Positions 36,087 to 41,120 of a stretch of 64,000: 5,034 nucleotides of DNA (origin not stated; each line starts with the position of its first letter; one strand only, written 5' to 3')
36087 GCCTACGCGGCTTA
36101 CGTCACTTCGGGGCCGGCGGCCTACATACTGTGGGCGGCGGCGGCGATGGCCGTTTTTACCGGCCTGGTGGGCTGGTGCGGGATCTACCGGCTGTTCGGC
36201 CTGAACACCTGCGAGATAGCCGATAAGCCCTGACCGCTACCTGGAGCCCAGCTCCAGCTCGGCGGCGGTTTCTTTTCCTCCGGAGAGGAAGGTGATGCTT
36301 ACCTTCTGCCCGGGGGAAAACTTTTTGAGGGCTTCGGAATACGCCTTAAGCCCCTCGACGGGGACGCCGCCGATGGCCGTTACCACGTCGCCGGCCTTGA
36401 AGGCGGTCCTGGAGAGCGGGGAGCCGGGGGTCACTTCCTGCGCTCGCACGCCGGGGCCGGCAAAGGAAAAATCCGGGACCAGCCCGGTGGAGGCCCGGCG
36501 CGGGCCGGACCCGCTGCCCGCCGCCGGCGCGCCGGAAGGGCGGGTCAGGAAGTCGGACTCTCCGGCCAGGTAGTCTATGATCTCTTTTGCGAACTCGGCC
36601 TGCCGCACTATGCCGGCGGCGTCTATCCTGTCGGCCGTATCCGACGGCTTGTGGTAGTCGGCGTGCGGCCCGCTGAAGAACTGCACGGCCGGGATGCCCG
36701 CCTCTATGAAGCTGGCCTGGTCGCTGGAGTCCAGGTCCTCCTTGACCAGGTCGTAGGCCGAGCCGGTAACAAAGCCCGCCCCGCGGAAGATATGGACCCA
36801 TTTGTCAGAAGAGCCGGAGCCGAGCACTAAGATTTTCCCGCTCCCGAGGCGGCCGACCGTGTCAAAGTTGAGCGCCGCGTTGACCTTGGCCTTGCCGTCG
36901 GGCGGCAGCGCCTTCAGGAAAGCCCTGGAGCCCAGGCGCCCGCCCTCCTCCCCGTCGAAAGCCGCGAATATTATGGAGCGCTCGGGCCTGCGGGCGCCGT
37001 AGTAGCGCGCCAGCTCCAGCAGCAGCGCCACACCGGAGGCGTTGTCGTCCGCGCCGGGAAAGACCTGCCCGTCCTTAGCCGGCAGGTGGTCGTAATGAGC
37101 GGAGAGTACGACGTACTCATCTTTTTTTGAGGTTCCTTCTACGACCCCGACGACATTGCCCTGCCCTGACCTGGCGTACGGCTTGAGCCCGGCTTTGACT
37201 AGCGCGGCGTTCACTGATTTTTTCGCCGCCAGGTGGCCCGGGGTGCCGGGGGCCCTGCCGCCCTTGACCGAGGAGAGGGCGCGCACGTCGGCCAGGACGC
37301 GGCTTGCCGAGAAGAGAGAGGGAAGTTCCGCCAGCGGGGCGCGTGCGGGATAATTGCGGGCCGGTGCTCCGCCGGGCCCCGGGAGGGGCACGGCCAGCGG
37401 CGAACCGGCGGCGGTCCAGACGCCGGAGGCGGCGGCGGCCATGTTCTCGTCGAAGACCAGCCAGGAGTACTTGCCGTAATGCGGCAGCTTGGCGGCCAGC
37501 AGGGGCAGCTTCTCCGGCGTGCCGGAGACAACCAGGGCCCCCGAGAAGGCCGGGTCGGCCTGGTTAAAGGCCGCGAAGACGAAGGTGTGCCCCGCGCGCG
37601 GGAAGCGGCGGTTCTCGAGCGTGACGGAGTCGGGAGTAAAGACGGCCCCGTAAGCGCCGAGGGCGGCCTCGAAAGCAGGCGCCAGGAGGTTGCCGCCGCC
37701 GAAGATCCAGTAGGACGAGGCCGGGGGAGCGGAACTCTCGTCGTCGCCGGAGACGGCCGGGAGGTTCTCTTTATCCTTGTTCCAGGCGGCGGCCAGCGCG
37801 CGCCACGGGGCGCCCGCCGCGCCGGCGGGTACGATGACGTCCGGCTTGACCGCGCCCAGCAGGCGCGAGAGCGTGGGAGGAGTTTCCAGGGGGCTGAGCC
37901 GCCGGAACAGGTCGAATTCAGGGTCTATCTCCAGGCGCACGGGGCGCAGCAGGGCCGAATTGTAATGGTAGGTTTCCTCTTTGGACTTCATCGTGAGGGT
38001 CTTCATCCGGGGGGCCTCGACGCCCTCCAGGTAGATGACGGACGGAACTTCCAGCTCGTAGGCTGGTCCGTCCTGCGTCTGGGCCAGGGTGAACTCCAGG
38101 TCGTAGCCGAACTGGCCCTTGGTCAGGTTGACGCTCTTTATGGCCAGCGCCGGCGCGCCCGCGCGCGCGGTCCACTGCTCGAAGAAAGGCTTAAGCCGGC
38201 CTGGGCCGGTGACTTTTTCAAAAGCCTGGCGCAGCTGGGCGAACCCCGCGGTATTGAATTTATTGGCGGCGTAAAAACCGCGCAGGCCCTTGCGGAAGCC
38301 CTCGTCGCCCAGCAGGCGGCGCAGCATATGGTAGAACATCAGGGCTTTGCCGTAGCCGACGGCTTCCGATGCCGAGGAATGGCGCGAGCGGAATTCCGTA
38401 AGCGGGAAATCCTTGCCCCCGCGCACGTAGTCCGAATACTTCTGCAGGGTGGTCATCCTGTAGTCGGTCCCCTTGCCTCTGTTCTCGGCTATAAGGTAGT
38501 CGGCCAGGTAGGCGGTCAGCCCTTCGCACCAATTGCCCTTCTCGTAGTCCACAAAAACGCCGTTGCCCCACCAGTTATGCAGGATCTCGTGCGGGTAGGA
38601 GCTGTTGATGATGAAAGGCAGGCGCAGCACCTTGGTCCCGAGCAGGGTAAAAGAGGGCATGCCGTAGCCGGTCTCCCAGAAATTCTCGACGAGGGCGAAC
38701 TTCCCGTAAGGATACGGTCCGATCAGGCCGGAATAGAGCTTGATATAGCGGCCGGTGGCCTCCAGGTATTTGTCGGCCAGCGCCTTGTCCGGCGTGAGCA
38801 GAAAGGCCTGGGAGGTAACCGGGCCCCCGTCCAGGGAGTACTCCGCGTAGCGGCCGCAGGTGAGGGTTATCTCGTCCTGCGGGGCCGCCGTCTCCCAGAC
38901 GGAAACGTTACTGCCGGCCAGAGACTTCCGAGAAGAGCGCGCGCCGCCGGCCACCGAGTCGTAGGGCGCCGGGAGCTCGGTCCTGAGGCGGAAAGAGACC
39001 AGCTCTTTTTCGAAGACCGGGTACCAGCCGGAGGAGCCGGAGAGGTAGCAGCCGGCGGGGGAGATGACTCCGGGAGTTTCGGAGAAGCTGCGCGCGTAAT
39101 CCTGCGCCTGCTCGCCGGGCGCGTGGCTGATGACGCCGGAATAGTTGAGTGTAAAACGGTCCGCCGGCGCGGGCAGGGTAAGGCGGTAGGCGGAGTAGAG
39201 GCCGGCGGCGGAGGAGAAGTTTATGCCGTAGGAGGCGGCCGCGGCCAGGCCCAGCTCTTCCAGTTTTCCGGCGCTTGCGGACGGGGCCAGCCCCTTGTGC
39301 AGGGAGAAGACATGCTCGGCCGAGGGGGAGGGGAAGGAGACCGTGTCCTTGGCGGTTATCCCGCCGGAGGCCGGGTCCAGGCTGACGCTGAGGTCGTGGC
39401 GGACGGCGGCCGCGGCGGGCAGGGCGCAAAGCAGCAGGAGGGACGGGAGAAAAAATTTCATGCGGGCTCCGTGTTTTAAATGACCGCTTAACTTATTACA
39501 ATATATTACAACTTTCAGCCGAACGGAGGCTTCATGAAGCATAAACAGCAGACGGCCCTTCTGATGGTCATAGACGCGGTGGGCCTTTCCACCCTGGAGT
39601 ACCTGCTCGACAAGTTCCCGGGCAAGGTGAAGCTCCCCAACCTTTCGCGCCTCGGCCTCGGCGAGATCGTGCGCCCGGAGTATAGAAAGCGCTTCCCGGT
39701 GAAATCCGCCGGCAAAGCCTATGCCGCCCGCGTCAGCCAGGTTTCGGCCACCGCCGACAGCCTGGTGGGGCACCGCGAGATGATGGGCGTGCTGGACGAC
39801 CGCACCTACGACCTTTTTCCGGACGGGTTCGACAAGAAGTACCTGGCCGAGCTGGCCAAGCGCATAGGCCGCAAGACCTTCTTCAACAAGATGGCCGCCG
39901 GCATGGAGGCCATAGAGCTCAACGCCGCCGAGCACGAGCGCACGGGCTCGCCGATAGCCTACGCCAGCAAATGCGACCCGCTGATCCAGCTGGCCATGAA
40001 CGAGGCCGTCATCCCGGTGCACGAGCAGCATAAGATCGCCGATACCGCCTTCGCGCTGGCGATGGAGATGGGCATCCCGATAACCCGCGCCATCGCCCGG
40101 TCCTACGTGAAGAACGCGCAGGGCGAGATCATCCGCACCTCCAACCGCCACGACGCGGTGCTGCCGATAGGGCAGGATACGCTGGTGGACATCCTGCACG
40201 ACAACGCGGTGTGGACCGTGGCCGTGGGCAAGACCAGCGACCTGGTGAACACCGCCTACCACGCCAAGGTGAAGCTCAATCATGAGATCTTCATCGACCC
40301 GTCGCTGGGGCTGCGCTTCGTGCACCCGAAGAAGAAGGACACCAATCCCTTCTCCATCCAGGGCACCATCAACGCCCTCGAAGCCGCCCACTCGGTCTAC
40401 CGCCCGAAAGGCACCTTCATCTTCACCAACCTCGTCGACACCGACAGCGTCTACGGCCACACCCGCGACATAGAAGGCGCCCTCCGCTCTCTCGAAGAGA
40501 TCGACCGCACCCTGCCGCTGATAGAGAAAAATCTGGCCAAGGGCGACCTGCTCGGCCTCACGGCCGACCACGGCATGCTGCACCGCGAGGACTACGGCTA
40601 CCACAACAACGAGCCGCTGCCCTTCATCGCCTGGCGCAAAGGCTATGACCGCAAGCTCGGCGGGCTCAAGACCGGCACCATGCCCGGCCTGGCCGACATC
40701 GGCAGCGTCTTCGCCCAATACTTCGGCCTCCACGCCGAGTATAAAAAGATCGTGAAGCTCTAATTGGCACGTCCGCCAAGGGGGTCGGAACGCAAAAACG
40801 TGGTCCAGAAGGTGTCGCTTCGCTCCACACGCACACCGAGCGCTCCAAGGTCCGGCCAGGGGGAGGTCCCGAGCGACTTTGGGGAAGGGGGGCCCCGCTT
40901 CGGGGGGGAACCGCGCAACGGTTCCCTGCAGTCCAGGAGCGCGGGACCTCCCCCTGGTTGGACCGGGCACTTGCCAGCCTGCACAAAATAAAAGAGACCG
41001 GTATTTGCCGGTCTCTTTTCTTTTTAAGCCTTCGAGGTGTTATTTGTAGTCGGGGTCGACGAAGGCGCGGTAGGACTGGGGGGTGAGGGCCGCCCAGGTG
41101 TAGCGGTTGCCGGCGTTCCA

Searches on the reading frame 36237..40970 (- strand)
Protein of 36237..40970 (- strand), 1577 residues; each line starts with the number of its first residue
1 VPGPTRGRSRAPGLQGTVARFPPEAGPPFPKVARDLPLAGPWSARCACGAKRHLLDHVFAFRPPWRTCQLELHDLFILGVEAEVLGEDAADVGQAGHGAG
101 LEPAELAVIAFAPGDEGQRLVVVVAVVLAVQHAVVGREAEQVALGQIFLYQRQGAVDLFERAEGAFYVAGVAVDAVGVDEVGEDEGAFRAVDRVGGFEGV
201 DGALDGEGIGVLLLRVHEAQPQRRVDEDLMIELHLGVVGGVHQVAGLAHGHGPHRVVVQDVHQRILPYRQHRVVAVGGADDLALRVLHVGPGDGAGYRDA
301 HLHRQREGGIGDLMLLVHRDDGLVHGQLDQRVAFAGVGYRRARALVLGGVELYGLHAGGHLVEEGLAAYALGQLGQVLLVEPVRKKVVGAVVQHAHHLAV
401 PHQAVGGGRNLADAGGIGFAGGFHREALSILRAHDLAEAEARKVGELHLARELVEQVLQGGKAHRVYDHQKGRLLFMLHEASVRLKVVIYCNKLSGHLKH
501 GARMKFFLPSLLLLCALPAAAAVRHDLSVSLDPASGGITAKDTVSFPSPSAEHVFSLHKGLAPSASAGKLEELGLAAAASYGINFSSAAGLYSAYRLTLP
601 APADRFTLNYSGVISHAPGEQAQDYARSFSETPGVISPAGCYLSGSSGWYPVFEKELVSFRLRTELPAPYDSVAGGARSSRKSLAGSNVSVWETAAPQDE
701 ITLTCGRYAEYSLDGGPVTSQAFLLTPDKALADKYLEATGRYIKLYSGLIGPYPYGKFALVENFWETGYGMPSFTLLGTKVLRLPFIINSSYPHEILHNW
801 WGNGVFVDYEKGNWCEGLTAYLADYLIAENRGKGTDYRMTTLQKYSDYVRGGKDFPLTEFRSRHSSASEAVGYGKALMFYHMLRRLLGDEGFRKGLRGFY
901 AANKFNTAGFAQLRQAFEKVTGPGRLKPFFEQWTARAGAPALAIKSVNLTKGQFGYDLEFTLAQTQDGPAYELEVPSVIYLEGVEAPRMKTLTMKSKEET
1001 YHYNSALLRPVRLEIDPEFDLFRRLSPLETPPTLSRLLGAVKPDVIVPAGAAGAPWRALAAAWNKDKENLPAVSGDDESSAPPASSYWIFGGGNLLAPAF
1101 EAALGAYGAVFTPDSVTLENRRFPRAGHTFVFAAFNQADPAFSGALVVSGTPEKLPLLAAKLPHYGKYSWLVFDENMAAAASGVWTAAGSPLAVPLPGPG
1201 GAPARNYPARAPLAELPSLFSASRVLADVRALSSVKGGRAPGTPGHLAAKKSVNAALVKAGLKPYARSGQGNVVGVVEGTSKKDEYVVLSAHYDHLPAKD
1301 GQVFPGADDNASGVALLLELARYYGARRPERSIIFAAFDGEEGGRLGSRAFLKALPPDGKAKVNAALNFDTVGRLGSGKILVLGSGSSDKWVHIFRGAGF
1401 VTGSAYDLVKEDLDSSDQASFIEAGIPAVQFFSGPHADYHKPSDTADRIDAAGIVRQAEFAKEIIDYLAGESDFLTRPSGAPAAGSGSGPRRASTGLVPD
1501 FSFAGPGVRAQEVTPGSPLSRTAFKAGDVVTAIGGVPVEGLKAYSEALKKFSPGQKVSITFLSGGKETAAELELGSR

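Call 16: search_protein_families(library=pfam, proteins=[window:36237-40970:-])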
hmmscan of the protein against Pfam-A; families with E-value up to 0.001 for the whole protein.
window:36237-40970:- (1577 aa): 5 families
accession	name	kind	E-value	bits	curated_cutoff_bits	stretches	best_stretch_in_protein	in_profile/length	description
PF04389.22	Peptidase_M28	-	7.2e-43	147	21.3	1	1272-1460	1-188/193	Peptidase family M28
PF01433.26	Peptidase_M1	-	1.1e-10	41.9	27.7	1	794-933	73-218/218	Peptidase family M1 domain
PF13180.12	PDZ_2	-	3.3e-09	37.3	27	1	1505-1574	11-80/80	PDZ domain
PF01546.33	Peptidase_M20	-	5.9e-07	30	24.6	1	1289-1447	2-189/206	Peptidase family M20/M25/M40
PF17820.7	PDZ_6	-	3.1e-05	24.1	27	1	1512-1561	4-52/54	PDZ domain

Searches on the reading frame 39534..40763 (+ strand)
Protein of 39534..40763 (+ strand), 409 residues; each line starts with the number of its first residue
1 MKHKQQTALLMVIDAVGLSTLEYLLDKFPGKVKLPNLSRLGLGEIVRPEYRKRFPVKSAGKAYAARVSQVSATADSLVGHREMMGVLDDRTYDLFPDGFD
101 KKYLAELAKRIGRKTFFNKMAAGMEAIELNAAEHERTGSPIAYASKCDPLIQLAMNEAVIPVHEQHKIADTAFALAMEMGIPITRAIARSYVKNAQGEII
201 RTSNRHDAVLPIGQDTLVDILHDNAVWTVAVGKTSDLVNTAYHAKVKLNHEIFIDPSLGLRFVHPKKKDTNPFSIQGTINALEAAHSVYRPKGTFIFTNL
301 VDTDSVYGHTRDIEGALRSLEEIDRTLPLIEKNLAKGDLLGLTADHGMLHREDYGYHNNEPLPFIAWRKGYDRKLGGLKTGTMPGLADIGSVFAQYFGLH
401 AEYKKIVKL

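Call 16: search_protein_families(library=pfam, proteins=[window:39534-40763:+])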
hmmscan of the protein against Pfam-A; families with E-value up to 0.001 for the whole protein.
window:39534-40763:+ (409 aa): 1 family
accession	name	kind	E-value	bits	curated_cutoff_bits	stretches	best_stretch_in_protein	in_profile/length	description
PF01676.23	Metalloenzyme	-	5.5e-19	69.1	24.3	1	9-400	4-251/252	Metalloenzyme superfamily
